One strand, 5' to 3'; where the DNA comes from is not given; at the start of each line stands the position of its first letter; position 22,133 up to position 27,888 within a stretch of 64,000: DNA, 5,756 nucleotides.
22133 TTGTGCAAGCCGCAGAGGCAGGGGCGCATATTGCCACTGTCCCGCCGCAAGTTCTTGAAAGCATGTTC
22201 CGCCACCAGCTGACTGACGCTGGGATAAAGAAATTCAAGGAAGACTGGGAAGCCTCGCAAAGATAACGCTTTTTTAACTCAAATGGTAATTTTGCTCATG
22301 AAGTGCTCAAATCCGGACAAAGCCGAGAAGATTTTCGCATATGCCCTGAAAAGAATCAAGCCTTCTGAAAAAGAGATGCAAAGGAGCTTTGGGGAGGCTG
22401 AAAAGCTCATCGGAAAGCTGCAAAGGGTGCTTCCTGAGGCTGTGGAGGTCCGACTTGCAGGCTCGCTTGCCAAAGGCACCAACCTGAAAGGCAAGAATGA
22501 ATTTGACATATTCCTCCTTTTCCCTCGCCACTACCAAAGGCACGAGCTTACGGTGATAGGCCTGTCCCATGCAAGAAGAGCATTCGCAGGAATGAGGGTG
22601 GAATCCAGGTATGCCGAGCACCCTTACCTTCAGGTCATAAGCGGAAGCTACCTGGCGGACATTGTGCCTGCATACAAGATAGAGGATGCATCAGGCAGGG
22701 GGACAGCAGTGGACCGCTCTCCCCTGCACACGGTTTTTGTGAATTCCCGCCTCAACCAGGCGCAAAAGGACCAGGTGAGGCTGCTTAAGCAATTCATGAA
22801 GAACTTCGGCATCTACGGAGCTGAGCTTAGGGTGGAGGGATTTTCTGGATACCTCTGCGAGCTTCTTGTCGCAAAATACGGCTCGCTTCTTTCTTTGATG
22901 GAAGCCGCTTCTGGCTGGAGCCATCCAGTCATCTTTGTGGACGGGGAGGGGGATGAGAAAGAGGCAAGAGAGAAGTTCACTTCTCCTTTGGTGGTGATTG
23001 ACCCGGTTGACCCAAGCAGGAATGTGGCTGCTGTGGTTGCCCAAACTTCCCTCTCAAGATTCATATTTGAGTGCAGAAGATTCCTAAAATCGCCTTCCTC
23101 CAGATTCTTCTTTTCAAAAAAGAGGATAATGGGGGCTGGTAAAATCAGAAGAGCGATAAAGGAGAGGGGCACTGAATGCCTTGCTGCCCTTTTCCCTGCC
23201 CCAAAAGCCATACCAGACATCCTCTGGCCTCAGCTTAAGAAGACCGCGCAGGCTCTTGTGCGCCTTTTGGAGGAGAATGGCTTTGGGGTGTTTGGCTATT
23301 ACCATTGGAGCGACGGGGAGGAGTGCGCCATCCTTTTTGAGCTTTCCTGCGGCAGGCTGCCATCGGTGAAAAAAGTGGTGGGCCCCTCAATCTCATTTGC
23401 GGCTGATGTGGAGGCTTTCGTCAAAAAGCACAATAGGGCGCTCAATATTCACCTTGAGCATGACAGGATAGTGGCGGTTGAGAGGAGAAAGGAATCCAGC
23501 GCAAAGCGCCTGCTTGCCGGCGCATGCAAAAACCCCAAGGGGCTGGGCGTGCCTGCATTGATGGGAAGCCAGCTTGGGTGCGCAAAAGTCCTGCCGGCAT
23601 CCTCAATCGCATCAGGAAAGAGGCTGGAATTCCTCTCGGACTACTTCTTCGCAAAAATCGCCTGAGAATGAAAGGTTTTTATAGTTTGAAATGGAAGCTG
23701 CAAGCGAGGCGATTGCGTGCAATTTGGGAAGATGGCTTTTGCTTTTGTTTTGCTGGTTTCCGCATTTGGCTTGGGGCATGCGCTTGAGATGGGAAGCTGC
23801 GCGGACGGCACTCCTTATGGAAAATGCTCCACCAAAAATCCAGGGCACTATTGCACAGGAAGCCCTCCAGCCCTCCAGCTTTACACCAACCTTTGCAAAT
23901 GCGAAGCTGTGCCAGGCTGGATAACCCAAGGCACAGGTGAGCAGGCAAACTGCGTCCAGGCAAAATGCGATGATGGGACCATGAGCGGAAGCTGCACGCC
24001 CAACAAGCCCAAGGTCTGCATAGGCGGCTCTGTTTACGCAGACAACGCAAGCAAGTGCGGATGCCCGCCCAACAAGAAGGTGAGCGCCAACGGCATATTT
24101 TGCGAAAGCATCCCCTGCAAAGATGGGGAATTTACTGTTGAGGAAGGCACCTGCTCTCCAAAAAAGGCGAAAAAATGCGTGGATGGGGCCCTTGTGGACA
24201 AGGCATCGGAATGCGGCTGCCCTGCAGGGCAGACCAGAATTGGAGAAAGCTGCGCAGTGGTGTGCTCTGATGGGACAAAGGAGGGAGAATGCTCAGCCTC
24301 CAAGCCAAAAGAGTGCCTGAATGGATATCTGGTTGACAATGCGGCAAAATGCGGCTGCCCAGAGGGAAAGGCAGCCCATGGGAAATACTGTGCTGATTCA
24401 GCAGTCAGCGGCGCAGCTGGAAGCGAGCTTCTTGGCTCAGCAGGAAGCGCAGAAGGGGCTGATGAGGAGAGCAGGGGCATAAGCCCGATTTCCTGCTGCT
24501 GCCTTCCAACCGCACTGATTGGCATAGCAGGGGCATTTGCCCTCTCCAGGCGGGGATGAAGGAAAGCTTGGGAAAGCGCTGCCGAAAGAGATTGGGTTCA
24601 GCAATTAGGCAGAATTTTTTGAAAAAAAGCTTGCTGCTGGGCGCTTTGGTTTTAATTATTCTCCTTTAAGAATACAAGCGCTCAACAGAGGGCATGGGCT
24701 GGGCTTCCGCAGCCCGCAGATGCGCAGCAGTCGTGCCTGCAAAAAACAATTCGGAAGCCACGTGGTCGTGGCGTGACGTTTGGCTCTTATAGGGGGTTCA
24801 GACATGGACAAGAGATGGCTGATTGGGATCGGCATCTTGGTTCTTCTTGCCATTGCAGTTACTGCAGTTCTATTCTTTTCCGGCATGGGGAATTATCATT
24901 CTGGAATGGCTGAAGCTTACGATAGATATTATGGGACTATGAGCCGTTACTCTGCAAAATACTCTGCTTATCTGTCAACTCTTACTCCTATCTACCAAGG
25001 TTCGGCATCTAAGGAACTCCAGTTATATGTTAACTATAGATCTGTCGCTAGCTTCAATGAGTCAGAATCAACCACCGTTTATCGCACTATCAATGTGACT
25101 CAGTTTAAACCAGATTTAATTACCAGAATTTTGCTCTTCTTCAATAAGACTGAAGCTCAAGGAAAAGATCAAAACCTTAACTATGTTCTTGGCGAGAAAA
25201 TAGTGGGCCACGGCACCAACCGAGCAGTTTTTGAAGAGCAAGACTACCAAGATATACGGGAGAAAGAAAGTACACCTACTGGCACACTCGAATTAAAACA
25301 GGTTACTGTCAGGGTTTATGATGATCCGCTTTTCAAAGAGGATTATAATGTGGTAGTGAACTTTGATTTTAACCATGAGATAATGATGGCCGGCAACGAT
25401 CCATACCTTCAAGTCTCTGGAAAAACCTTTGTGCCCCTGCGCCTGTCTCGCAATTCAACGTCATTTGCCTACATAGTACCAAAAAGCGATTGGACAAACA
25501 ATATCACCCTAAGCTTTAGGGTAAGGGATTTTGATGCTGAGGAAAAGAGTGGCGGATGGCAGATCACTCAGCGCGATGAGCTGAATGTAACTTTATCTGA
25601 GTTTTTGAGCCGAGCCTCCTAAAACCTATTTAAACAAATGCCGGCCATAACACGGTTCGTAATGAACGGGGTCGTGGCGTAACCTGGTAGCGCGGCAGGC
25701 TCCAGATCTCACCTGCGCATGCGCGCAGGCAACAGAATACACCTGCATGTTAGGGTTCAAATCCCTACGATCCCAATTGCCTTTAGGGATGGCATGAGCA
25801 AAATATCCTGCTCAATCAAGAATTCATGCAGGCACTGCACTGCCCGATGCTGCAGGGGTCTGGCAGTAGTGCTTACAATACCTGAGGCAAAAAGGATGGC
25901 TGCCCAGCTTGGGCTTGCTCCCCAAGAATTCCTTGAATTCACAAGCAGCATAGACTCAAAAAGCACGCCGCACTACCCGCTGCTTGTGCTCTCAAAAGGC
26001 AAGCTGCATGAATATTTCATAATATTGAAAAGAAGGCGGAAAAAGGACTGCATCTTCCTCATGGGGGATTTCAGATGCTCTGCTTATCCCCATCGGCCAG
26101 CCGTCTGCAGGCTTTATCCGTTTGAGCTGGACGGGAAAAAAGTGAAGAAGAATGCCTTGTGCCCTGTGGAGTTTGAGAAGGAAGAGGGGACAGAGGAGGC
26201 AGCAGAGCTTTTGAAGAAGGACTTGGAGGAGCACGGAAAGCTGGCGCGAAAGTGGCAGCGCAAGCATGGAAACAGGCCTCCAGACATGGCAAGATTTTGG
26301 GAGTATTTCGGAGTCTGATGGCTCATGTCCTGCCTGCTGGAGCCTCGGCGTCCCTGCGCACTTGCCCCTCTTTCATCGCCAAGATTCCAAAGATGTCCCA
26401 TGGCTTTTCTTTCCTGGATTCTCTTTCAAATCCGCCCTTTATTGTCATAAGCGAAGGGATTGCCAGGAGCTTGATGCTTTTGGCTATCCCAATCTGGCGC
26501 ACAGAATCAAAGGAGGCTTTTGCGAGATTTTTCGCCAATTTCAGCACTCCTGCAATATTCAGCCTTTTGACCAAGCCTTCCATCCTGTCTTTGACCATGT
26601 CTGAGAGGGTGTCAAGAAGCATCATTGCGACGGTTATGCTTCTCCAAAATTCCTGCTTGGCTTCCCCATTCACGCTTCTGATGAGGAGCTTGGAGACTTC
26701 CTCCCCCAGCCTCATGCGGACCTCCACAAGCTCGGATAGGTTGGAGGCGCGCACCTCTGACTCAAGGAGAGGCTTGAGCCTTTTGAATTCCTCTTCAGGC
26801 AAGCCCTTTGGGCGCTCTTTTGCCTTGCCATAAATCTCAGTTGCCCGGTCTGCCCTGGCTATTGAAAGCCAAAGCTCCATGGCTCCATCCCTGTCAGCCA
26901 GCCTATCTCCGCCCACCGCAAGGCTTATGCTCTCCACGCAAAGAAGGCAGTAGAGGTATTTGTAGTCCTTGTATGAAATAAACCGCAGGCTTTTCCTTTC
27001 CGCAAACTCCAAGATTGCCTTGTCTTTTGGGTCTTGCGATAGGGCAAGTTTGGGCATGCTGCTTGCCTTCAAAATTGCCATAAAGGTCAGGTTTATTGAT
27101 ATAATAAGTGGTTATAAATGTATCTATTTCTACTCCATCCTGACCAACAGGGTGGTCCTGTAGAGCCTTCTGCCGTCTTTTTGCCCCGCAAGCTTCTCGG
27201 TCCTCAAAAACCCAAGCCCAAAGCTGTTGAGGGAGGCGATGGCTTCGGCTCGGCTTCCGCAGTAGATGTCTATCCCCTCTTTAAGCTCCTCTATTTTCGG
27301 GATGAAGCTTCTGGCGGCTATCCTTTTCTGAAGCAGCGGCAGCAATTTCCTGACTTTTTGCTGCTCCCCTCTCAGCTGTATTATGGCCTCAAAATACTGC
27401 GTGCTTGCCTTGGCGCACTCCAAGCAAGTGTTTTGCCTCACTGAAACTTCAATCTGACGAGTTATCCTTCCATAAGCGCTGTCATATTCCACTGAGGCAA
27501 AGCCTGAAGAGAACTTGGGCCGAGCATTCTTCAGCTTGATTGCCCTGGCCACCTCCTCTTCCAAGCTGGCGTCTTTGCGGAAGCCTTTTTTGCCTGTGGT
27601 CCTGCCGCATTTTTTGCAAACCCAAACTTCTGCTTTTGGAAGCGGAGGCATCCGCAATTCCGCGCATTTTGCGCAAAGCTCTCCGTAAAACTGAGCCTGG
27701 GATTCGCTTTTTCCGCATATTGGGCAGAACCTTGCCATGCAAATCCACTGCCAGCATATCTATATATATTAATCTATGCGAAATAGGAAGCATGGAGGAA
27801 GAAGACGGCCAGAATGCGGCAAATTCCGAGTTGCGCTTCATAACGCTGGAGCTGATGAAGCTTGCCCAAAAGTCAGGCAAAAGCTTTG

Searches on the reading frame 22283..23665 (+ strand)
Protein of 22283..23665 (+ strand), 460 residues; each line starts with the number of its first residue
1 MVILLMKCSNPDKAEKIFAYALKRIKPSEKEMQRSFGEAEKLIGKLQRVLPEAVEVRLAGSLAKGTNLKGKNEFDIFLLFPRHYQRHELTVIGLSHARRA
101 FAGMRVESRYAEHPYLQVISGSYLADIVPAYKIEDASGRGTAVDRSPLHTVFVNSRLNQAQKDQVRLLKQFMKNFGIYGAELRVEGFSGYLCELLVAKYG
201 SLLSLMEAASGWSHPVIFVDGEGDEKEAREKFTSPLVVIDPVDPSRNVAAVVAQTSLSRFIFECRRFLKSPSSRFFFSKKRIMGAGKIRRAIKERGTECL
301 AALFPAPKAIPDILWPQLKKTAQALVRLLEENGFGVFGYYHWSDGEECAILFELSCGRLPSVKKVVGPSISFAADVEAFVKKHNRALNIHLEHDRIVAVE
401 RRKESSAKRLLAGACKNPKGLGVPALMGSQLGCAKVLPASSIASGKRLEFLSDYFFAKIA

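Call 33: search_protein_families(library=pfam, max_evalue=0.000001, proteins=[window:22283-23665:+])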
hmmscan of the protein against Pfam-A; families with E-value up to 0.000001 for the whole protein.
window:22283-23665:+ (460 aa): 3 families
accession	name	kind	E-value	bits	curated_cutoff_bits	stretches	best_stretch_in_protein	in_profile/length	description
PF09249.16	tRNA_NucTransf2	-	3.8e-42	143.5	27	1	163-277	1-113/113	tRNA nucleotidyltransferase, second domain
PF21133.2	CAA_C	-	1.7e-26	93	22.2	1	295-422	1-128/144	CCA-adding enzyme, C-terminal domain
PF01909.29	NTP_transf_2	-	6.8e-07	30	21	0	41-148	3-92/93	Nucleotidyltransferase domain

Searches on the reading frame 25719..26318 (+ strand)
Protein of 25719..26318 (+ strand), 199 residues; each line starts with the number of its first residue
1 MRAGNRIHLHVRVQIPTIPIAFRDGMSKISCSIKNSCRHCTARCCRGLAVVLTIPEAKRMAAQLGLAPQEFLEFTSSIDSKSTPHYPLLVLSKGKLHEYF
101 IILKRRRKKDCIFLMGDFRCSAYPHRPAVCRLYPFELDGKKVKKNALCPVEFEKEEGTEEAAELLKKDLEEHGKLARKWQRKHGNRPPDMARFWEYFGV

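Call 33: search_protein_families(library=pfam, max_evalue=0.000001, proteins=[window:25719-26318:+])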
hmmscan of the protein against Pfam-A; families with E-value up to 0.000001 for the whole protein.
window:25719-26318:+ (199 aa): 1 family
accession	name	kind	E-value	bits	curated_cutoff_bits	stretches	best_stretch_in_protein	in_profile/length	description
PF03692.20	CxxCxxCC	-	9.2e-12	45.9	23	1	37-148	2-84/85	Putative zinc- or iron-chelating domain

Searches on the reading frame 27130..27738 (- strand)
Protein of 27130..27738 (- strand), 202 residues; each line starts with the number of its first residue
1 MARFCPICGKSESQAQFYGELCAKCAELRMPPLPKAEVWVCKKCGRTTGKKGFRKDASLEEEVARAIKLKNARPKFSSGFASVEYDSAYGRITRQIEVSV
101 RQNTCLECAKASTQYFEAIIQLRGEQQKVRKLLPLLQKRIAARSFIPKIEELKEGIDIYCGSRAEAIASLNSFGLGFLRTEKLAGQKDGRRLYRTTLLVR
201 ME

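Call 34: search_protein_families(library=pfam, max_evalue=0.000001, proteins=[window:27130-27738:-])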
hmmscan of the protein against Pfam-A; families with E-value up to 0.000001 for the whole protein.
window:27130-27738:- (202 aa): 1 family
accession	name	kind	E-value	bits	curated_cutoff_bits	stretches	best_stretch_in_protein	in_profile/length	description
PF04981.18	NMD3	-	3.3e-26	92.7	24.9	1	5-200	1-242/243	NMD3 family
